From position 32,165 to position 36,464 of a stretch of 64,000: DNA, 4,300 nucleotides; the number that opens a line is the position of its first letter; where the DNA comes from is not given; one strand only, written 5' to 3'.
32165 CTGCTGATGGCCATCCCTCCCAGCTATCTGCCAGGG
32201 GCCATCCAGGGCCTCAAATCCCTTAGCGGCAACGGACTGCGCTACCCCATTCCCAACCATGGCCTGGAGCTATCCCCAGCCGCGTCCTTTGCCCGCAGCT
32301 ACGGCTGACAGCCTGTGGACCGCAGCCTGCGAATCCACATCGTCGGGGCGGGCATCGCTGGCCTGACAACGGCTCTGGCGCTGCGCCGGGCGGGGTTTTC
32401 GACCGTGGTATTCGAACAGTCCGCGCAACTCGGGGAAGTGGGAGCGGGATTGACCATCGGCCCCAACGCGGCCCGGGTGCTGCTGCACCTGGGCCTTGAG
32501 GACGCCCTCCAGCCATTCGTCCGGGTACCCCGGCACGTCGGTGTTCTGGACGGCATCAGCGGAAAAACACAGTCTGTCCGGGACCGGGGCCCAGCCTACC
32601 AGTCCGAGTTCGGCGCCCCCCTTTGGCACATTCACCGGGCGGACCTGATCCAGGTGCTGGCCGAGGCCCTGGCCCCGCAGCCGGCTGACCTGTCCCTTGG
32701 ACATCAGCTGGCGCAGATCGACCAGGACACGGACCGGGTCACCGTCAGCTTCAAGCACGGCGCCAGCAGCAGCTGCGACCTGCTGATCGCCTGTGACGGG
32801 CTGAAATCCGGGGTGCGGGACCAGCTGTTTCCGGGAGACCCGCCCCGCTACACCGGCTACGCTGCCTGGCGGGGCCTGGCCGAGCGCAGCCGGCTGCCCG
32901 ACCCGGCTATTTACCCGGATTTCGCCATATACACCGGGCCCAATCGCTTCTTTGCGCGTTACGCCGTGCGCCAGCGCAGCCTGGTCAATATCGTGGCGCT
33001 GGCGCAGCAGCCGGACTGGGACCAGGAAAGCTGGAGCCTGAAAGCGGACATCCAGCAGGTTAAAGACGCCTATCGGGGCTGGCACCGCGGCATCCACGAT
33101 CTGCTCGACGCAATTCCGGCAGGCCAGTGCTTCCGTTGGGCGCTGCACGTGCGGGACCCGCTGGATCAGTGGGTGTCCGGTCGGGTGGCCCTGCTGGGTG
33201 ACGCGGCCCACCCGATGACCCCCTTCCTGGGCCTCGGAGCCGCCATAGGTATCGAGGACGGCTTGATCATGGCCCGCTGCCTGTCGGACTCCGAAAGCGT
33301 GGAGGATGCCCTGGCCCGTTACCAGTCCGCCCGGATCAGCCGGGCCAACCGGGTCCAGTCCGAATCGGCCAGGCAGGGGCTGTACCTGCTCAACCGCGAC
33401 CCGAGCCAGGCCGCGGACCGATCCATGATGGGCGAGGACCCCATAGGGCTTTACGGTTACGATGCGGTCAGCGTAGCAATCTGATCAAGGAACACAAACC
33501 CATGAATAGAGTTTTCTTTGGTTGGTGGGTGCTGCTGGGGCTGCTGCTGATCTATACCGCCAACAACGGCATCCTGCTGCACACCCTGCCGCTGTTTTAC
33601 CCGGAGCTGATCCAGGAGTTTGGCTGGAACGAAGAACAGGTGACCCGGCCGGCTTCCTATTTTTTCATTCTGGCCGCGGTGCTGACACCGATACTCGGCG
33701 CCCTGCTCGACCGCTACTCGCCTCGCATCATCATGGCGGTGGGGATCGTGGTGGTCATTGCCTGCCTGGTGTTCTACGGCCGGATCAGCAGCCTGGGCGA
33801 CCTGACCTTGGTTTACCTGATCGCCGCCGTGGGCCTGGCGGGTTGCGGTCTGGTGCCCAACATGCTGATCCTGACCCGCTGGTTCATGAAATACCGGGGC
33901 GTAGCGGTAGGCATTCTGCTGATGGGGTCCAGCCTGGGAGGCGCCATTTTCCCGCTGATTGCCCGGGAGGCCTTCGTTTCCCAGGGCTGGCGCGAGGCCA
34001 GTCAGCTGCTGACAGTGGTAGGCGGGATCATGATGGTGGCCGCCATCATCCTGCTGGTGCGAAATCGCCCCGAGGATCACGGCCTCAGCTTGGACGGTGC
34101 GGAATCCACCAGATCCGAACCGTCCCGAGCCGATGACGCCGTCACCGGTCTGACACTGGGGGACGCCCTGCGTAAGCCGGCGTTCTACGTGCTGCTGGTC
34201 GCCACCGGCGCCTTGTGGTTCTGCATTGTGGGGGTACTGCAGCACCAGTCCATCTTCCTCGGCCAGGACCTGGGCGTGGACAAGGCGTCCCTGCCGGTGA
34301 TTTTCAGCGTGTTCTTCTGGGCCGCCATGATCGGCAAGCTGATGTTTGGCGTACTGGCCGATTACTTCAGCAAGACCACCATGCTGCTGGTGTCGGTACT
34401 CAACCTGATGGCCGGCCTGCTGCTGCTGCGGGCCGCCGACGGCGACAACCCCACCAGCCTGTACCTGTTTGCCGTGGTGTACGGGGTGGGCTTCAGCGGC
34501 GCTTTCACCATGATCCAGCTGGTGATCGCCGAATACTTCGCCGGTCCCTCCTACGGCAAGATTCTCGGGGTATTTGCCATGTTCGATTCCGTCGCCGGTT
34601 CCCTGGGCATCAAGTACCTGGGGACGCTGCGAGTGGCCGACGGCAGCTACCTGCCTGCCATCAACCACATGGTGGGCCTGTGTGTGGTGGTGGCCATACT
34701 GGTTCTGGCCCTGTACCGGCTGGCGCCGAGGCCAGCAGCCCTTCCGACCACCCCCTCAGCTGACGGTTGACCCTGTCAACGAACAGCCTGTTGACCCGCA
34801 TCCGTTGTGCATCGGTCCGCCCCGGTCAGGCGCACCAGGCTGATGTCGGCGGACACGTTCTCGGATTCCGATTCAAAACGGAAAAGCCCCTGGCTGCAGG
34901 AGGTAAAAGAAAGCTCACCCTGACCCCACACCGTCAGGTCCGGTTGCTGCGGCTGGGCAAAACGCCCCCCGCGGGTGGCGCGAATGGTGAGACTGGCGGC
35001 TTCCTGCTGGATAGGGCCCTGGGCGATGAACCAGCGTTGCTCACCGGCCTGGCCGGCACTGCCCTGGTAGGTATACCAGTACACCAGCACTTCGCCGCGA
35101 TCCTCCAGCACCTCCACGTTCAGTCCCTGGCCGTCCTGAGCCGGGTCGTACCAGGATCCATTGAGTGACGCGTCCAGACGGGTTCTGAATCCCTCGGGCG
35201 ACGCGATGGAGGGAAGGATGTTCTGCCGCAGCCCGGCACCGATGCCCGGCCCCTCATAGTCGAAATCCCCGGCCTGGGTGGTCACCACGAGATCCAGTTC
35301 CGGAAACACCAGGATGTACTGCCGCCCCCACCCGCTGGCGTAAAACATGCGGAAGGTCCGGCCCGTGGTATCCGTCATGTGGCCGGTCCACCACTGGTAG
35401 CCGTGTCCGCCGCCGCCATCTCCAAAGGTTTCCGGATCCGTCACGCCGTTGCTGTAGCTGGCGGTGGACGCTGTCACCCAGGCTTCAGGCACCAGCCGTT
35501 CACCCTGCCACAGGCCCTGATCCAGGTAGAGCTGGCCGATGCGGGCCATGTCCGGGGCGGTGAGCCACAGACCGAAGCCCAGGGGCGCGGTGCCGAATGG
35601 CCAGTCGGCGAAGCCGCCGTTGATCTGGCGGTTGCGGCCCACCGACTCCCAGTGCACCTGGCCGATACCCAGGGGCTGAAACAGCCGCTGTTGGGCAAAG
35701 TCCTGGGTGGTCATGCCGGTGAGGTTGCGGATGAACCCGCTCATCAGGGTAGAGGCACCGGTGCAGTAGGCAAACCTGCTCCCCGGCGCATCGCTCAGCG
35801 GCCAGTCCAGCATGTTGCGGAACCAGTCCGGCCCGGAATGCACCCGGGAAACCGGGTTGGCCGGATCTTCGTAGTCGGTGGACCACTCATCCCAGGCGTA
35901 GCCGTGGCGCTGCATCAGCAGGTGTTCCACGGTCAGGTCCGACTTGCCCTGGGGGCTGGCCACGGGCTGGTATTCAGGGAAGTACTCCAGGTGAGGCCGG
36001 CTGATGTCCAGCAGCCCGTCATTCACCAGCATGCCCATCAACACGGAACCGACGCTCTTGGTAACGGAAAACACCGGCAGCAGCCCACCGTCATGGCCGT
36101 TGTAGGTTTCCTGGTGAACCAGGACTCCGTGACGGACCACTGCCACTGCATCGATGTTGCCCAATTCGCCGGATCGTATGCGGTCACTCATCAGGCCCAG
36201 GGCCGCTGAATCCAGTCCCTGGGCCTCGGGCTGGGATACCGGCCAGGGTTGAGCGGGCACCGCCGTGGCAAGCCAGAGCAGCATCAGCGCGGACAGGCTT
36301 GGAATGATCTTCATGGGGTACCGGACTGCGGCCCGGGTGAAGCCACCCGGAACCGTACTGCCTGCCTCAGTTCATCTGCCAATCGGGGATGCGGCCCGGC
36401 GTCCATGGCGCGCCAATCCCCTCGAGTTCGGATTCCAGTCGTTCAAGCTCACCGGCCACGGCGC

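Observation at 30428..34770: Compact five-gene operon: SAM methyltransferase, GNAT, DUF169, FAD monooxygenase and MFS transporter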

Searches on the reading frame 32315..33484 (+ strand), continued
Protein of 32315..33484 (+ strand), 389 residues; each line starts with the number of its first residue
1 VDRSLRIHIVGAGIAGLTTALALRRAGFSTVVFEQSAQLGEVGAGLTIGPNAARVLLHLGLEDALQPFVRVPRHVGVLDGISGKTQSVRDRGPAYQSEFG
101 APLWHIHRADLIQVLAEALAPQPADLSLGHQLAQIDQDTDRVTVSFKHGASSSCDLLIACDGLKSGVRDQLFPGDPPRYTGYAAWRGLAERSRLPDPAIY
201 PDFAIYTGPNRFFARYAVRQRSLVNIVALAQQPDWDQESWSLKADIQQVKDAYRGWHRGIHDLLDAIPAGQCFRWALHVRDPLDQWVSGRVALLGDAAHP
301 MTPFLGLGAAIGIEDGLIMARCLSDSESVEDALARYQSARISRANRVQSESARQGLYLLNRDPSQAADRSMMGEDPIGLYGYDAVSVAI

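Call 77: search_solved_structures(query=window:32315-33484:+, max_evalue=1e-45, show_alignments=4)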
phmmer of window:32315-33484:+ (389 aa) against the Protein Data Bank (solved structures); distinct sequences matched with E-value up to 1e-45: 10.
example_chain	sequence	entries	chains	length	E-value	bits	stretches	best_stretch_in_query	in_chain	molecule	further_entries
8rqh_A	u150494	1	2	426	2e-55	191.6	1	7-384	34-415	Tropone 2-monooxygenase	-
8uiq_A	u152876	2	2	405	4.8e-53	183.8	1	6-366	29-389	6-hydroxynicotinate 3-monooxygenase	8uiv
5eow_A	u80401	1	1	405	6.6e-53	183.4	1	6-366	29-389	6-hydroxynicotinate 3-monooxygenase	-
8gsm_G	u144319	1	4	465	7.4e-53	183.2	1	5-365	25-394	4-hydroxybenzoate decarboxylase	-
4bk3_A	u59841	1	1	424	8.8e-51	176.4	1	5-331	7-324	PROBABLE SALICYLATE MONOOXYGENASE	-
4bk2_A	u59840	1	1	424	1.2e-50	175.9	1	5-331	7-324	PROBABLE SALICYLATE MONOOXYGENASE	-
4bjy_A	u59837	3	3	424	1.3e-50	175.8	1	5-331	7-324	PROBABLE SALICYLATE MONOOXYGENASE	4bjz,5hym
4bk1_A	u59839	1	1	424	1.7e-50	175.4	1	5-331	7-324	PROBABLE SALICYLATE MONOOXYGENASE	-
8x38_A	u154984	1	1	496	1.9e-48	168.7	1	5-368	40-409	Decarboxylative Vanillate 1-Hydroxylase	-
6bz5_A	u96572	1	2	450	8.7e-46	159.9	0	4-375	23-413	Salicylate hydroxylase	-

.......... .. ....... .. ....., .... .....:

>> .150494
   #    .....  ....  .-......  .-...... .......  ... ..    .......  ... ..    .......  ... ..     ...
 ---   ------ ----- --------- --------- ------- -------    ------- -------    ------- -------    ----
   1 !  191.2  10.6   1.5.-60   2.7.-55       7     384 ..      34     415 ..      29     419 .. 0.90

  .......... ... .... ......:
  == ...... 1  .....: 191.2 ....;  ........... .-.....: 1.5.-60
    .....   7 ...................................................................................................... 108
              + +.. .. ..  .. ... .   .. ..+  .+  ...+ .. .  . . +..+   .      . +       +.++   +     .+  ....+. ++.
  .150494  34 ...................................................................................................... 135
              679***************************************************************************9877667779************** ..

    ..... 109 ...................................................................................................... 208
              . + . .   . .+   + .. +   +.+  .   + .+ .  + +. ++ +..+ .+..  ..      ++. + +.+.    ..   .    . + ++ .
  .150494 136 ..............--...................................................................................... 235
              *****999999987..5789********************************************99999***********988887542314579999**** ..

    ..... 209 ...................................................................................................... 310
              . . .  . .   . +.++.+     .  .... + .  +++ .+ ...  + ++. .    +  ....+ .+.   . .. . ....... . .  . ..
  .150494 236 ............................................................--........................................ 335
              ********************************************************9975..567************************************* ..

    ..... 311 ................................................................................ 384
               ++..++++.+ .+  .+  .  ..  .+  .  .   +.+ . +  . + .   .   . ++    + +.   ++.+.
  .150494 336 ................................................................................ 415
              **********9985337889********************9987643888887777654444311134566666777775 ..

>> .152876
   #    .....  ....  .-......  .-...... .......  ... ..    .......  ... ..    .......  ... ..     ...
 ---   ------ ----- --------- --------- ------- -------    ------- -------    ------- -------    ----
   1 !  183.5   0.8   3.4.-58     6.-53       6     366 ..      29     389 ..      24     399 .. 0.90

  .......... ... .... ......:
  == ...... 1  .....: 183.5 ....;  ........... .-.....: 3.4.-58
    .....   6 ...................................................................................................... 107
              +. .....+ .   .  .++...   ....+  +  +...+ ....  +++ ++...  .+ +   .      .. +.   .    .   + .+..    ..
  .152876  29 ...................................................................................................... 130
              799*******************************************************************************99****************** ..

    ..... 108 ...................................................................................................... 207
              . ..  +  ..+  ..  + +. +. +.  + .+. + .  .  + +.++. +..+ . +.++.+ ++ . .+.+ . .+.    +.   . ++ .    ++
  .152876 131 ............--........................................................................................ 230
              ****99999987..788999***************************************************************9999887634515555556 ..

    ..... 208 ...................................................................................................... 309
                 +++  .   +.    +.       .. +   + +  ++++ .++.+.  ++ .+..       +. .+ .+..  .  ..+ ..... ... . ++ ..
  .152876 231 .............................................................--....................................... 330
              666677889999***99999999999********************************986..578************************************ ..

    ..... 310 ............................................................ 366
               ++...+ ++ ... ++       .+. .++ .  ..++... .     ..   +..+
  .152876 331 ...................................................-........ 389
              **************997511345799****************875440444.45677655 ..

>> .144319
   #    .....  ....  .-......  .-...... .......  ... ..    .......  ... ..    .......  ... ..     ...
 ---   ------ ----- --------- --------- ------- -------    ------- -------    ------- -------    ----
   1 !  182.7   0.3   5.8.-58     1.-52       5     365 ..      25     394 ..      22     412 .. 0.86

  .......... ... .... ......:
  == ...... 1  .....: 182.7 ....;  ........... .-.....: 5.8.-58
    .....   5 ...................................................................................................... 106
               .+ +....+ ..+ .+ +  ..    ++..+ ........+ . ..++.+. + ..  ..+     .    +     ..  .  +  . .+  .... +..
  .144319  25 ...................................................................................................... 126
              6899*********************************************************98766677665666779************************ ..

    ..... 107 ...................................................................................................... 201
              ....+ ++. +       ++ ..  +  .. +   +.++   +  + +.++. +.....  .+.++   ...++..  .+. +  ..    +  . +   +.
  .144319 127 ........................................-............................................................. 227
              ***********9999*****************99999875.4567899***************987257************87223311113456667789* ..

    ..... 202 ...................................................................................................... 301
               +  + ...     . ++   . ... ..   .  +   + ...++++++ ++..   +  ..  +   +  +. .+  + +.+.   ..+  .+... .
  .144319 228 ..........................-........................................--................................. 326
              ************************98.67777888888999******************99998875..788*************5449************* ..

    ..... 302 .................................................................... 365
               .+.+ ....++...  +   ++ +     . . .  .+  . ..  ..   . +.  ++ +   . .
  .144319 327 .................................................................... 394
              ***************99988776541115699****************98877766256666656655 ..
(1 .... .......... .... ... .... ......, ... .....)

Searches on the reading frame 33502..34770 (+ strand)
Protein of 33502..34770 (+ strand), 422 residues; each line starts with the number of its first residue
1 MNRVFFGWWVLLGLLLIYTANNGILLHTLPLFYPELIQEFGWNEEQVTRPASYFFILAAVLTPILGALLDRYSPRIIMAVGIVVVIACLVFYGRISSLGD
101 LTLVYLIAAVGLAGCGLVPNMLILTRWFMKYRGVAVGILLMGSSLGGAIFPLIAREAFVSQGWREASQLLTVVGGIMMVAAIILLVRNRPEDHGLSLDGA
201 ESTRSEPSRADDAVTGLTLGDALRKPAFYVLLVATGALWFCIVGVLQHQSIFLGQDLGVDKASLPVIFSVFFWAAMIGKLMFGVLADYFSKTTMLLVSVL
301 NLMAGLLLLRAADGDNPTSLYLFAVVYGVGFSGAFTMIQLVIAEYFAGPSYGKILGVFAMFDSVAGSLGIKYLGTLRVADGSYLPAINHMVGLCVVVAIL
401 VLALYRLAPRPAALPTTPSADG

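Call 3: search_protein_families(library=pfam, proteins=[window:33502-34770:+])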
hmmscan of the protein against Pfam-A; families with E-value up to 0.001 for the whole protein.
window:33502-34770:+ (422 aa): 3 families
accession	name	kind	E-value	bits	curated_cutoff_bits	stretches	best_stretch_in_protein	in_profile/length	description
PF07690.21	MFS_1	-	5.7e-52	177.2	33.4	2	17-369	8-346/347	Major Facilitator Superfamily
PF13347.12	MFS_2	-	5.1e-07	29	27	1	141-374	144-378/427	MFS/sugar transport protein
PF00083.30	Sugar_tr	-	1.5e-05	24.5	22.3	1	264-409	48-192/452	Sugar (and other) transporter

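Call 4: search_protein_families(library=ncbifam, proteins=[window:33502-34770:+])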
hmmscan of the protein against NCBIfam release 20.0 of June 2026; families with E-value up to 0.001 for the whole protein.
window:33502-34770:+ (422 aa): 19 families
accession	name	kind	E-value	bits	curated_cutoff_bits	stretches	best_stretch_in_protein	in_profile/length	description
NF049980.1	SfMCT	equivalog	5.6e-31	107.5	320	1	8-386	2-371/378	L-lactate MFS transporter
TIGR00881.1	2A0104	subfamily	3.3e-28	98.8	407.75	1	31-374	16-367/379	phosphoglycerate transporter protein PgtP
TIGR00893.1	2A0114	subfamily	1.2e-26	93.7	395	2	35-253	19-242/399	D-galactonate transporter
NF038246.1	bile_salt_MFS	equivalog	3.8e-24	85.3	400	1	8-402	4-400/408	conjugated bile salt MFS transporter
TIGR00890.1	2A0111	subfamily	1.7e-19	70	374.85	1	8-371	2-349/377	oxalate/formate antiport family MFS transporter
TIGR04259.1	oxa_formateAnti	equivalog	6.1e-18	64.9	335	1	25-388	18-375/405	oxalate/formate MFS antiporter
TIGR00895.1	2A0115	subfamily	3.4e-14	52.6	418.55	2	252-359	42-147/398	aromatic acid/H+ symport family MFS transporter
TIGR00886.1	2A0108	subfamily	2e-13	50.2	311.7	1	28-186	29-186/368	NarK family nitrate/nitrite MFS transporter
TIGR00892.1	2A0113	subfamily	9e-13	47.7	586.1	1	7-403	17-418/455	monocarboxylate transporter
NF047787.1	PhglyTportPgtP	equivalog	9.3e-13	47.7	750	1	11-302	31-333/451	phosphoglycerate transporter PgtP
NF008661.1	PRK11663.1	subfamily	6.8e-12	45.1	564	1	26-368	46-395/439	MFS transporter family glucose-6-phosphate receptor UhpC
NF008586.0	PRK11551.1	equivalog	8.1e-10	38.2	410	2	12-196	17-197/406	3-(3-hydroxy-phenyl)propionate transporter MhpT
NF003024.0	PRK03893.1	subfamily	2.2e-09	36.7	604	1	31-251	42-251/497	sialate:H+ symport family MFS transporter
NF033733.1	MFS_ArsK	equivalog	2.5e-08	33.1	400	1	22-368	16-349/388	arsenite efflux MFS transporter ArsK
TIGR00894.1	2A0114euk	subfamily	1.1e-07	30.8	626.45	1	38-303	69-339/465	Na(+)-dependent inorganic phosphate cotransporter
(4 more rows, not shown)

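Call 46: search_solved_structures(query=window:33502-34770:+, max_evalue=0.001)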
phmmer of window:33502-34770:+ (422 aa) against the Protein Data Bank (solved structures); distinct sequences matched with E-value up to 0.001: 7.
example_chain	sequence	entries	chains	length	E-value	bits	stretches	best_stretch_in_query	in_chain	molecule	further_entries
6g9x_A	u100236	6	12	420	3.1e-11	46.3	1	9-400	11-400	Major facilitator superfamily MFS_1 | L-lactate transporter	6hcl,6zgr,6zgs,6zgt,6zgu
9l0b_A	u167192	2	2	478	1.6e-07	34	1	7-397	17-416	Monocarboxylate transporter 2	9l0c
7bp3_A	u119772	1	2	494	1.7e-07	34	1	7-397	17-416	Monocarboxylate transporter 2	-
9fkn_A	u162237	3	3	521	0.00015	24.2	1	6-172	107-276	Monocarboxylate transporter 8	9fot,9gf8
9gv5_A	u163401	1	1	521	0.00015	24.2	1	6-172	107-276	Monocarboxylate transporter 8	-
8zkn_A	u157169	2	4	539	0.00019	24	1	6-172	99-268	Monocarboxylate transporter 8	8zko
9dwy_A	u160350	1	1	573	0.00021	23.8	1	6-172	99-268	Monocarboxylate transporter 8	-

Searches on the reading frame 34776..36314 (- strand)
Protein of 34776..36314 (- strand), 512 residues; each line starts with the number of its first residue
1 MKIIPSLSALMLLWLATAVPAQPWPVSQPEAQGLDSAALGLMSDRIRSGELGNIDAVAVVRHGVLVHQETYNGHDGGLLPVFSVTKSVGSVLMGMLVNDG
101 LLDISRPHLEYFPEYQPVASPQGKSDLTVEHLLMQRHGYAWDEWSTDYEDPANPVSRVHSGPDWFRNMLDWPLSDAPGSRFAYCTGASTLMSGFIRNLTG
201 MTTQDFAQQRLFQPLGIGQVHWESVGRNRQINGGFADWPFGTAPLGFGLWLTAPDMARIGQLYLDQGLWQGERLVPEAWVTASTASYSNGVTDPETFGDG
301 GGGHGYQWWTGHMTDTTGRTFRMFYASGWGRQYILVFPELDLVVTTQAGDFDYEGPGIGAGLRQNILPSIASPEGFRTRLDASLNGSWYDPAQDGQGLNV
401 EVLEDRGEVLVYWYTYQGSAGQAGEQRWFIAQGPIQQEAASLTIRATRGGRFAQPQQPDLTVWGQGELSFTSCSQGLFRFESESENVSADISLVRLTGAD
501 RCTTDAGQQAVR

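Call 3: search_protein_families(library=pfam, proteins=[window:34776-36314:-])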
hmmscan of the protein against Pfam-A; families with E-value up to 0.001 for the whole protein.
window:34776-36314:- (512 aa): 1 family
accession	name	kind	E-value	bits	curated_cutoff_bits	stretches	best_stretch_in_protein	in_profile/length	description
PF00144.29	Beta-lactamase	-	1.8e-31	110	27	1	56-345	18-305/329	Beta-lactamase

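Call 4: search_protein_families(library=ncbifam, proteins=[window:34776-36314:-])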
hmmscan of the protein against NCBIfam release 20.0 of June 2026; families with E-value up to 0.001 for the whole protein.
window:34776-36314:- (512 aa): 4 families
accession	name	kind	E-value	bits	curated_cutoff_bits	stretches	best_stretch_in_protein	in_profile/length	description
NF045925.1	3-sucCA_synth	equivalog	1.2e-29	103.2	800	1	11-345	12-307/498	3-succinylated cholic acid synthase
NF052559.1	MthAcHydAcmB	equivalog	8.4e-08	31.3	550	1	80-224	61-215/391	methyl acetate hydrolase AcmB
NF052353.1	EstBLacLipLMycb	equivalog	1.9e-06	27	650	1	81-221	77-205/420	esterase/beta-lactamase LipL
NF038238.1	blaBUT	exception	0.0009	18.4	850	0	82-219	85-208/383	BUT family class C beta-lactamase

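Call 47: search_solved_structures(query=window:34776-36314:-, max_evalue=0.00001)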
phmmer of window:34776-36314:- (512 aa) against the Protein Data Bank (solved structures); distinct sequences matched with E-value up to 0.00001: 22.
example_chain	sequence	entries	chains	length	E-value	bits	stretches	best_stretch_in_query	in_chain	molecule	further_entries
8dc1_A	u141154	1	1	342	3.7e-21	78.3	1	20-349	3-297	Lsa45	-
8rlj_A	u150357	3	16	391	6.3e-21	77.6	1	55-312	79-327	Class C beta-lactamase-related serine hydrolase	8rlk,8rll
3vwm_A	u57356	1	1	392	5.9e-12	47.9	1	55-311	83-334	6-aminohexanoate-dimer hydrolase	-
3vwl_A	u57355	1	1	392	8.8e-12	47.4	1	55-311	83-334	6-aminohexanoate-dimer hydrolase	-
2zm0_A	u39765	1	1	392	9.4e-12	47.3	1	76-311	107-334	6-aminohexanoate-dimer hydrolase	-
1wyc_A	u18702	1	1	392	9.4e-12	47.3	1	76-311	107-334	6-aminohexanoate-dimer hydrolase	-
2e8i_A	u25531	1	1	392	1.1e-11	47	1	76-311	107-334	6-aminohexanoate-dimer hydrolase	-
3vwn_X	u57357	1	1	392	1.2e-11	46.9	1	55-311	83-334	6-aminohexanoate-dimer hydrolase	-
3vwq_A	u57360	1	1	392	1.3e-11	46.8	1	75-311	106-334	6-aminohexanoate-dimer hydrolase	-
3vwp_A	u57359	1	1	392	1.6e-11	46.5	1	75-311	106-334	6-aminohexanoate-dimer hydrolase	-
2zly_A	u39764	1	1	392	1.7e-11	46.5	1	55-311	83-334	6-aminohexanoate-dimer hydrolase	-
2dcf_A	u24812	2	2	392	1.7e-11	46.4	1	75-311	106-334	6-aminohexanoate-dimer hydrolase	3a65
1wyb_A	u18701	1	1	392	1.7e-11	46.4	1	76-311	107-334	6-aminohexanoate-dimer hydrolase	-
2zma_A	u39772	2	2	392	2e-11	46.2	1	75-311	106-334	6-aminohexanoate-dimer hydrolase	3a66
2zm7_A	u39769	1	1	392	2.4e-11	46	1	75-311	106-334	6-aminohexanoate-dimer hydrolase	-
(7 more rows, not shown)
